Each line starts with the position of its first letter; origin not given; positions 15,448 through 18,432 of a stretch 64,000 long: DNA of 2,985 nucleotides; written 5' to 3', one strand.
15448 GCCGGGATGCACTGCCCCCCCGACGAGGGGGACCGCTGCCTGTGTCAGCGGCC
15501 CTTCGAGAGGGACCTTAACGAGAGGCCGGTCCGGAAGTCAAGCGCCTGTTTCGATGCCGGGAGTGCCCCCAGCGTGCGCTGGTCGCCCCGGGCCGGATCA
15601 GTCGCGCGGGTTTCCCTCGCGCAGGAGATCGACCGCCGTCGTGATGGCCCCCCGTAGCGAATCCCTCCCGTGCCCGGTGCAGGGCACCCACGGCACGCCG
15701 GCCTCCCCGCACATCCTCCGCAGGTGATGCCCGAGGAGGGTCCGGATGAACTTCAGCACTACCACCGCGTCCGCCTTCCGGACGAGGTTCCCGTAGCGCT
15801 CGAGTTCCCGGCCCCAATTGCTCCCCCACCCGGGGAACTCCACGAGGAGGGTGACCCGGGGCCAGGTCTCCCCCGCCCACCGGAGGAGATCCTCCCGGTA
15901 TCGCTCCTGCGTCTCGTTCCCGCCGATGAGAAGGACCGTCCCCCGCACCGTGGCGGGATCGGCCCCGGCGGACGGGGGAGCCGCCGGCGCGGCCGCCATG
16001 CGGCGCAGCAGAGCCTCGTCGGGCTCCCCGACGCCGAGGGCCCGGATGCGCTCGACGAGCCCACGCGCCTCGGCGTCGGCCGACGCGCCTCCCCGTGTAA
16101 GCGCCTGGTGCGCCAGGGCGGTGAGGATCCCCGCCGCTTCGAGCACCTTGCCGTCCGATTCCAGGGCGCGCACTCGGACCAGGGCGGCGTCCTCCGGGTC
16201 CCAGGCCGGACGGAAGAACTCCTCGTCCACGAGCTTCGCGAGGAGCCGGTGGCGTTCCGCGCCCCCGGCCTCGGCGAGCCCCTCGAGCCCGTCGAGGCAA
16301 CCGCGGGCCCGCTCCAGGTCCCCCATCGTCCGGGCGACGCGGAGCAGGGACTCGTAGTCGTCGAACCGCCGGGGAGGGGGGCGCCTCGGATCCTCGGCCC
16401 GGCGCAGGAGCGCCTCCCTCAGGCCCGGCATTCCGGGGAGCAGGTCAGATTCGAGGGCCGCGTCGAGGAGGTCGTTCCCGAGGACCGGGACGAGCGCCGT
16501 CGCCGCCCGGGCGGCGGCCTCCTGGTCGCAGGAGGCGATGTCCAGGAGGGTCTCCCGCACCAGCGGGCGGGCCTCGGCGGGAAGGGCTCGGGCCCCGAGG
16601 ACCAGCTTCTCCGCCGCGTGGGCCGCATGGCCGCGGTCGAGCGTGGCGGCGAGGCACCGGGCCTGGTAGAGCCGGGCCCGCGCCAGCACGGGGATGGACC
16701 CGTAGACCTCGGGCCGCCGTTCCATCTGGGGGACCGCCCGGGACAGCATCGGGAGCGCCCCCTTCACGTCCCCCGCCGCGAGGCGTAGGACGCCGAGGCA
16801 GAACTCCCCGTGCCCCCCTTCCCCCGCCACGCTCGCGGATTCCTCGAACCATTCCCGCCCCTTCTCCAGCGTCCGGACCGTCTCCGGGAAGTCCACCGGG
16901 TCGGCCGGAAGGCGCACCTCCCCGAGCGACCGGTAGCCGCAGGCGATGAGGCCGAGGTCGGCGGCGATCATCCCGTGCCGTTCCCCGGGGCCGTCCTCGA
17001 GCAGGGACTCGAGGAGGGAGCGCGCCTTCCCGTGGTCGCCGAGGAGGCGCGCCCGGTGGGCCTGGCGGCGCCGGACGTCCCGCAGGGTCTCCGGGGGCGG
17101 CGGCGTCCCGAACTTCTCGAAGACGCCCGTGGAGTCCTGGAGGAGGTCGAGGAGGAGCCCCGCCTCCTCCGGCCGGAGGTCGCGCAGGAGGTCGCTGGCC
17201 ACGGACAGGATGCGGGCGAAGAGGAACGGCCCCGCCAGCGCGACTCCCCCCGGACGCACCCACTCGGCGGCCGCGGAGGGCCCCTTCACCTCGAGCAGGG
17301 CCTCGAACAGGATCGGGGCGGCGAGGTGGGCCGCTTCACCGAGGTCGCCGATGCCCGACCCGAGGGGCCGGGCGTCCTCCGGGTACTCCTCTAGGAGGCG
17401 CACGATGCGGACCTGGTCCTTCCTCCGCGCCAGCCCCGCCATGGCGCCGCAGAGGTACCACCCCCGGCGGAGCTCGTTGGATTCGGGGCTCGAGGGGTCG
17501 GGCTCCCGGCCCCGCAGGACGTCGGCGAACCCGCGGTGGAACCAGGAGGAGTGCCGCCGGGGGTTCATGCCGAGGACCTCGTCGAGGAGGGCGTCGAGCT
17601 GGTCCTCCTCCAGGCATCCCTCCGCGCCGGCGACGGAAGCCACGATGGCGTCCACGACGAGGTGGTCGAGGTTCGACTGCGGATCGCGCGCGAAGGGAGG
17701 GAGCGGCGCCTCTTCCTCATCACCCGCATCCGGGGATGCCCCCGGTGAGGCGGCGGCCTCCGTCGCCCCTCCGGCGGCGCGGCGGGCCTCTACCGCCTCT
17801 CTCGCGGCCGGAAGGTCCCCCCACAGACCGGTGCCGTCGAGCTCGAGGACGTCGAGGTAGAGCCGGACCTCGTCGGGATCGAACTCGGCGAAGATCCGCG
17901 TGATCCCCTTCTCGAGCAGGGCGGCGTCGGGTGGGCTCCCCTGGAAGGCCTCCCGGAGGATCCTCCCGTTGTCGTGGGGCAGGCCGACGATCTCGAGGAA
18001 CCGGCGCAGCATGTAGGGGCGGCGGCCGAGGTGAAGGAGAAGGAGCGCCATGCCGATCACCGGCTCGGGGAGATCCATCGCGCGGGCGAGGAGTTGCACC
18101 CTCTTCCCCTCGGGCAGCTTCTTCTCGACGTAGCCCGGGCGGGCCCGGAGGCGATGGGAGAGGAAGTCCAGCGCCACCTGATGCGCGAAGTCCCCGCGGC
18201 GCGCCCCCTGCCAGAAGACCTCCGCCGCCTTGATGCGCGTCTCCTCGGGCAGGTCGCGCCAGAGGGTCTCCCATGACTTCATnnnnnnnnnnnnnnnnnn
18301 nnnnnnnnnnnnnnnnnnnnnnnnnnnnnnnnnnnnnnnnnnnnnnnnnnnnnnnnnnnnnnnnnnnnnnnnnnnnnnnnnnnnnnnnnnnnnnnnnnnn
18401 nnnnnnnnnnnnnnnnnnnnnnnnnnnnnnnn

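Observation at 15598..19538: Translationally coupled three-gene operon of unknown function (Zn-ribbon protein / 181-aa protein / 894-aa helical-repeat protein with Rossmann-like C-terminus) inside the defence island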

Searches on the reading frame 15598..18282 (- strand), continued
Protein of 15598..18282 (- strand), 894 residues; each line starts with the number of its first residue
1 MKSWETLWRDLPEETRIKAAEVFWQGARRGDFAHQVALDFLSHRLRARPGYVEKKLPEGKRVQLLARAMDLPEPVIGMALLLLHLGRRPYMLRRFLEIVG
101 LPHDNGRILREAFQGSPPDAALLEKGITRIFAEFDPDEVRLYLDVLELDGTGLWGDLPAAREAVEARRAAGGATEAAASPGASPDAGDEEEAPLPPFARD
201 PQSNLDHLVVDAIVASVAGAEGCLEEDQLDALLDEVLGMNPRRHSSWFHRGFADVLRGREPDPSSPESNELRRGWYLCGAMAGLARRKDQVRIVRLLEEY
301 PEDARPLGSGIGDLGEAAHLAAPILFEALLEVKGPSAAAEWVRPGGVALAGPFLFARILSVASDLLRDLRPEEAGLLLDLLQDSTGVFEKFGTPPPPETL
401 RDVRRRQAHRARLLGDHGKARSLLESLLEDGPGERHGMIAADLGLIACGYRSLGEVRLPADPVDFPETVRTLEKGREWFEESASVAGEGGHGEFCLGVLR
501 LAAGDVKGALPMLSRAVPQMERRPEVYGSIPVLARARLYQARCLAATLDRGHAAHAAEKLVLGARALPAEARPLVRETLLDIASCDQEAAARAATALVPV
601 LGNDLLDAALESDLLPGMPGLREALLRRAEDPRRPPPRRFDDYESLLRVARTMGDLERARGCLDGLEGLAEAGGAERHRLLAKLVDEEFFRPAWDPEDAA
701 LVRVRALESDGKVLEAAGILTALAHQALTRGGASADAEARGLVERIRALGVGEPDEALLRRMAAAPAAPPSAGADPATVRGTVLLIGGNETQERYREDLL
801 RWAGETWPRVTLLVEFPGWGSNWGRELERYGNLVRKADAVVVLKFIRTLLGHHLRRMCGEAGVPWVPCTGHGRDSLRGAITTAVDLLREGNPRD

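Call 111: fold_search(model_id=the predicted structure, library=pdb)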
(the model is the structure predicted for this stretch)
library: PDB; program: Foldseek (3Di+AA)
matches with E <= 10: 1213; with E <= 0.001: 15
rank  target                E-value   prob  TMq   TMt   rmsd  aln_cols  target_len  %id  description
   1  8bbe_D                1.3e-04  1.00  0.17  0.22  23.4       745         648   12  Structure of the IFT-A complex; IFT-A2 module (released 2022-12-21)
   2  7yea_A                2.0e-04  1.00  0.23  0.21  16.5       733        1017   12  Human O-GlcNAc transferase Dimer (released 2023-07-12)
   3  8qxd_N                2.2e-04  1.00  0.13  0.14  38.1       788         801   12  Cryo-EM structure of the cross-exon pre-B complex (released 2024-05-22)
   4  9hvq_Q                2.2e-04  1.00  0.18  0.18  33.0      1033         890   11  Structure of the transcribing Pol II-DSIF-PAF-SPT6-RECQL5 complex (released 2025-07-16)
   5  5dse_C                3.3e-04  1.00  0.20  0.23  28.6       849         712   14  Crystal Structure of the TTC7B/Hyccin Complex (released 2015-12-02)
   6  7rdr_A                4.7e-04  0.97  0.08  0.12  23.4       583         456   16  Circular tandem repeat protein with novel repeat topology and enhanced subunit contact surfaces (released 2021-09-01)
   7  6q6g_O                5.4e-04  1.00  0.13  0.15  27.1       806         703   12  Cryo-EM structure of the APC/C-Cdc20-Cdk2-cyclinA2-Cks2 complex, the D1 box class (released 2019-09-11)
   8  9rtt_Q                6.0e-04  1.00  0.18  0.18  28.0       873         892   12  Activated Elongation Complex with IWS1 and ELOF1 (released 2025-09-03)
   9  7y4i_A                6.2e-04  1.00  0.20  0.21  23.7       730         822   11  Crystal structure of SPINDLY in complex with GDP (released 2022-12-07)
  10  7y4i_B                9.5e-04  1.00  0.21  0.22  23.1       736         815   12  Crystal structure of SPINDLY in complex with GDP (released 2022-12-07)
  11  8dtg_B                9.5e-04  1.00  0.16  0.18  18.9       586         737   10  Cryo-EM structure of Arabidopsis SPY alternative conformation 1 (released 2023-03-08)
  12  8h6k_4G               9.5e-04  0.99  0.13  0.14  40.3       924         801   13  Cryo-EM structure of human exon-defined spliceosome in the mature B state. (released 2024-05-01)
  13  8dtf_A                9.8e-04  1.00  0.19  0.20  19.1       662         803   12  Cryo-EM structure of the full length Arabidopsis SPY with complete TPRs (released 2023-03-08)
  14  9g8r_B                9.8e-04  1.00  0.19  0.16  28.4      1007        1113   12  human SKI7-SKI238 complex in the open state (released 2024-10-16)
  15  8h6j_4G               9.8e-04  0.99  0.13  0.15  39.1       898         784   13  Cryo-EM structure of human exon-defined spliceosome in the mature pre-B state. (released 2024-05-01)
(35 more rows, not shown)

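Call 113: search_solved_structures(query=L037:6-2804:-, max_evalue=1e-10)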
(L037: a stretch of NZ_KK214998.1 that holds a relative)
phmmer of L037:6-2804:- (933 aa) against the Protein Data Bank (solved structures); distinct sequences matched with E-value up to 1e-10: 14.
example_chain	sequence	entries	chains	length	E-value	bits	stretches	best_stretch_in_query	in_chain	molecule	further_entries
6sjb_B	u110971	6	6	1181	4e-152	511.5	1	5-928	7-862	RecBCD enzyme subunit RecB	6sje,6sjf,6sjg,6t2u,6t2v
5ld2_B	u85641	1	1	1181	4e-152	511.5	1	5-928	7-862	RecBCD enzyme subunit RecB,RecBCD enzyme subunit RecB,RecBCD enzyme subunit RecB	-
5mbv_B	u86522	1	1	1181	4e-152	511.5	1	5-928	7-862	RecBCD enzyme subunit RecB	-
8b1t_B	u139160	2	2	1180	4.2e-152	511.5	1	5-928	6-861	RecBCD enzyme subunit RecB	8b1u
1w36_B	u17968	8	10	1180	4.3e-152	511.4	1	5-928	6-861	EXODEOXYRIBONUCLEASE V BETA CHAIN | RecBCD enzyme subunit RecB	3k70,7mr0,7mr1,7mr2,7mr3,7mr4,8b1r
9dci_A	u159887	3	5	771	2.2e-18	69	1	361-516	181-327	ATP-dependent DNA helicase UvrD1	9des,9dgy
1pjr_A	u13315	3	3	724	5.4e-17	64.3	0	417-526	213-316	PCRA | ATP-DEPENDENT HELICASE PCRA | HELICASE PCRA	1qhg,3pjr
4c2u_A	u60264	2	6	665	5.3e-16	61.1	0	425-513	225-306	DNA HELICASE II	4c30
3u44_A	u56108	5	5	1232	8.3e-16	60.4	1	379-884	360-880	ATP-dependent helicase/nuclease subunit A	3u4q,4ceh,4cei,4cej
4c2t_A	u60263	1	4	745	9.5e-16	60.2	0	425-513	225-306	DNA HELICASE II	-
2pjr_A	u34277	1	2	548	2.4e-14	55.6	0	417-525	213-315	PROTEIN (HELICASE PCRA)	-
3lfu_A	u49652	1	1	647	4.3e-14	54.7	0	412-516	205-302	DNA helicase II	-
2is1_A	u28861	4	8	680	1.7e-13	52.7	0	412-516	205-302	DNA helicase II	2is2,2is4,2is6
1qhh_B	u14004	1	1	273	5.7e-11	44.4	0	417-524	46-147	PROTEIN (PCRA (SUBUNIT))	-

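Call 114: search_solved_structures(query=L037:12922-14400:+, max_evalue=1e-10)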
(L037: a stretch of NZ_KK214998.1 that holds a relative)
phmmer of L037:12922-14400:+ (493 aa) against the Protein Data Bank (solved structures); distinct sequences matched with E-value up to 1e-10: 35.
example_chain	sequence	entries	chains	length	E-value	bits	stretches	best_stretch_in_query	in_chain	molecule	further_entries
8p53_C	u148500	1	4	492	2e-141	475.1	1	30-489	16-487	Transcriptional regulator FleQ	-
5exx_A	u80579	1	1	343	3.1e-132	444.7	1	150-481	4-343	Transcriptional regulator FleQ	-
8pb9_D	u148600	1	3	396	5.3e-121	407.7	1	29-403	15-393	Transcriptional regulator FleQ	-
6j7e_A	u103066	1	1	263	1.8e-115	389.5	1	154-409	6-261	Nitrogen assimilation regulatory protein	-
5exp_A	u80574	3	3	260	5.1e-115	388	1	150-403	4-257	Transcriptional regulator FleQ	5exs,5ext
7ejw_C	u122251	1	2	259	8.3e-115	387.3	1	154-403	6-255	Transcriptional regulator FleQ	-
6jdi_A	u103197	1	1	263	1.7e-114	386.3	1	154-409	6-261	Nitrogen assimilation regulatory protein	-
6jdl_A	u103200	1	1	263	4.4e-114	384.9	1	154-409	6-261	Nitrogen assimilation regulatory protein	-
26jl_A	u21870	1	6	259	1.3e-105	357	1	158-403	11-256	Flagellar regulatory protein A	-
1ojl_A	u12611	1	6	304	2.6e-81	276.9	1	158-402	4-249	TRANSCRIPTIONAL REGULATORY PROTEIN ZRAR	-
9qq6_C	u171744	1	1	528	8.9e-78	265.2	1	157-472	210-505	Nif-specific regulatory protein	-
6iy8_A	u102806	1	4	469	6e-73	249.2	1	160-394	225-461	Positive regulator CapR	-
4qhs_A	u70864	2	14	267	2.1e-71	244.2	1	172-389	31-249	Flagellar regulatory protein C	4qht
6lua_A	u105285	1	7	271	1.5e-70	241.4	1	172-389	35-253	Flagellar regulatory protein C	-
6luf_A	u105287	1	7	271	3.9e-70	240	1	172-389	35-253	Flagellar regulatory protein C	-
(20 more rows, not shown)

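Call 115: search_solved_structures(query=L033:5388-6986:+, max_evalue=1e-10)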
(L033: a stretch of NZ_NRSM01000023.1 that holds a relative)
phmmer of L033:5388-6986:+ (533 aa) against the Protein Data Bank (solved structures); distinct sequences matched with E-value up to 1e-10: 70 (the best 60 are shown).
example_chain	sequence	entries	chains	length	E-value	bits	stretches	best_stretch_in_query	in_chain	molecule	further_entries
4o5q_A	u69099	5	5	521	6.5e-227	757.3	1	16-532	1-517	Alkyl hydroperoxide reductase subunit F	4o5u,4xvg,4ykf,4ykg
1hyu_A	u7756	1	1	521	1.5e-225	752.8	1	16-532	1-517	ALKYL HYDROPEROXIDE REDUCTASE SUBUNIT F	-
1fl2_A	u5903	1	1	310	1.5e-139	469.1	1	226-532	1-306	ALKYL HYDROPEROXIDE REDUCTASE SUBUNIT F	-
1zyn_A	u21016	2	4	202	3.1e-76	260.2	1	16-216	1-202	Alkyl hydroperoxide reductase subunit F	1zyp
3cty_A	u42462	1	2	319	4.9e-66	226.6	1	224-529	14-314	Thioredoxin reductase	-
5uwy_A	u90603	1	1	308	7.2e-54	186.4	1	225-530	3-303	Thioredoxin reductase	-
5mh4_A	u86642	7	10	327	2.8e-52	181.2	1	222-530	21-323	Thioredoxin reductase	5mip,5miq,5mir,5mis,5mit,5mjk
3f8p_A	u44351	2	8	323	7.2e-52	179.8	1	225-530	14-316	Thioredoxin reductase (TrxB-3)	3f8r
7jyp_A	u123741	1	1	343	8.4e-51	176.3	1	224-523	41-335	Thioredoxin reductase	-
3f8d_A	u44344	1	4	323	1.6e-50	175.4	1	225-530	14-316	Thioredoxin reductase (TrxB-3)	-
4zn0_A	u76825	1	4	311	1.9e-49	171.8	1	225-530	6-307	Thioredoxin reductase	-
4gcm_A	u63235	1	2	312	3e-48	167.9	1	226-530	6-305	Thioredoxin reductase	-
7aaw_A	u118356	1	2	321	1.7e-46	162.1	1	221-527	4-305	Thioredoxin reductase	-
1tde_A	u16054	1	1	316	1.9e-45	158.6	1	229-528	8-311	THIOREDOXIN REDUCTASE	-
1cl0_A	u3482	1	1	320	2.1e-45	158.5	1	229-528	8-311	THIOREDOXIN REDUCTASE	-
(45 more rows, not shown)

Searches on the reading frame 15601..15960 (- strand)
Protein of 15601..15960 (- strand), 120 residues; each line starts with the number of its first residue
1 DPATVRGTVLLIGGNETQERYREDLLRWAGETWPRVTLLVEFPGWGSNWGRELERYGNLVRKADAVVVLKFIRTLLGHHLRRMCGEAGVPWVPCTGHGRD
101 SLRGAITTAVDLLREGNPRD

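Call 44: search_protein_families(library=pfam, alignment_id=A2, max_evalue=0.1)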
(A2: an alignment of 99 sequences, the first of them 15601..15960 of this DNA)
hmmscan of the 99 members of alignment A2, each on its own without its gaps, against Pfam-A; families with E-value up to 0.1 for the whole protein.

A. member 1, window:15601-15960:- (120 aa): 2 families
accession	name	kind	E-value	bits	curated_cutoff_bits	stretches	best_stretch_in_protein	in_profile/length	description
PF10069.14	DICT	-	0.01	16.2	23.8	1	37-71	46-79/129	Sensory domain in DIguanylate Cyclases and Two-component system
PF10087.14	DUF2325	-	0.063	13.9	33.6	0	55-107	39-92/94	Uncharacterized protein conserved in bacteria (DUF2325)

B. families by the number of members that match (of 99 scanned): 27 families (the first 25 are shown)
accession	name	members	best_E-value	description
PF10087.14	DUF2325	20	0.00018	Uncharacterized protein conserved in bacteria (DUF2325)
PF16924.11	DpaA_N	4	0.0076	Dipicolinate synthase subunit A N-terminal domain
PF19674.4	DUF6177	2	0.0037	Family of unknown function (DUF6177)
PF00590.25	TP_methylase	2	0.0081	Tetrapyrrole (Corrin/Porphyrin) Methylases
PF13472.12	Lipase_GDSL_2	2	0.03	GDSL-like Lipase/Acylhydrolase family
PF04909.20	Amidohydro_2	1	0.0028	Amidohydrolase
PF09477.16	Type_III_YscG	1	0.0036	Bacterial type III secretion system chaperone protein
PF09688.15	Wx5_PLAF3D7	1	0.0042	Protein of unknown function (Wx5_PLAF3D7)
PF20381.4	Rv1476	1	0.0045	Membrane protein Rv1476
PF00602.22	Flu_PB1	1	0.0056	Influenza RNA-dependent RNA polymerase subunit PB1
PF10069.14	DICT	1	0.01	Sensory domain in DIguanylate Cyclases and Two-component system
PF19456.4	MobI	1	0.012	MobI protein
PF02627.25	CMD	1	0.019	Carboxymuconolactone decarboxylase family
PF09129.16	Chol_subst-bind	1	0.021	Cholesterol oxidase, substrate-binding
PF24891.1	DUF7742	1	0.028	Domain of unknown function (DUF7742)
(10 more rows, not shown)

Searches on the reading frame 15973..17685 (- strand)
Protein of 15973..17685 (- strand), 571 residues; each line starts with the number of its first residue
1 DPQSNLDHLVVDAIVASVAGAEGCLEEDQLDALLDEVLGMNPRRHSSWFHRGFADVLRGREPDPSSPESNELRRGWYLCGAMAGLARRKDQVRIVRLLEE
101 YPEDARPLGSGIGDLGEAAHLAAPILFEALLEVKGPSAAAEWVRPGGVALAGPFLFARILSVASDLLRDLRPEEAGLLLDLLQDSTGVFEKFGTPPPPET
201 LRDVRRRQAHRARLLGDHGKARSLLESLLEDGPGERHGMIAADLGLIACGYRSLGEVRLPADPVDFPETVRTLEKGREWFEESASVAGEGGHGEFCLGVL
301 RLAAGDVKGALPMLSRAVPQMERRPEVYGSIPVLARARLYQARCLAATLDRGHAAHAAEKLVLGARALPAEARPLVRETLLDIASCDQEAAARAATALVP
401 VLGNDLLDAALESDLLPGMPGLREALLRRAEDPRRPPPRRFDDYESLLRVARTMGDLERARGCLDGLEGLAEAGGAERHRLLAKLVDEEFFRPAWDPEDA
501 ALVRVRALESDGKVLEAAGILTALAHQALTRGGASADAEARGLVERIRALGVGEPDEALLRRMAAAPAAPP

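Call 88: search_protein_families(library=pfam, proteins=[window:15973-17685:-], max_evalue=1)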
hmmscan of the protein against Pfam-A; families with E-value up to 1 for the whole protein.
window:15973-17685:- (571 aa): 1 family
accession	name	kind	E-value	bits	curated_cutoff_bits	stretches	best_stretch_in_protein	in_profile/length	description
PF01239.28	PPTA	-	0.076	13.3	29.5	1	32-53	6-27/32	Protein prenyltransferase alpha subunit repeat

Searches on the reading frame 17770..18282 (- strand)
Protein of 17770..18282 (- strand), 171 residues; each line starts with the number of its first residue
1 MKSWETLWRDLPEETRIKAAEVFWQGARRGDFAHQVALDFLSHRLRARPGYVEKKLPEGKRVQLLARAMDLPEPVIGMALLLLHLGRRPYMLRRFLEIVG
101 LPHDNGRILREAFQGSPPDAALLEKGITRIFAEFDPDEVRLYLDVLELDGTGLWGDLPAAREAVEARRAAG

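Call 88: search_protein_families(library=pfam, proteins=[window:17770-18282:-], max_evalue=1)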
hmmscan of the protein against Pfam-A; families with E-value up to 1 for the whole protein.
window:17770-18282:- (171 aa): 1 family
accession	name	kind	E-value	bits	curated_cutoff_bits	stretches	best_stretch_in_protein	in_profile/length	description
PF03788.19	LrgA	-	0.26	11.7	28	1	69-87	13-31/94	LrgA family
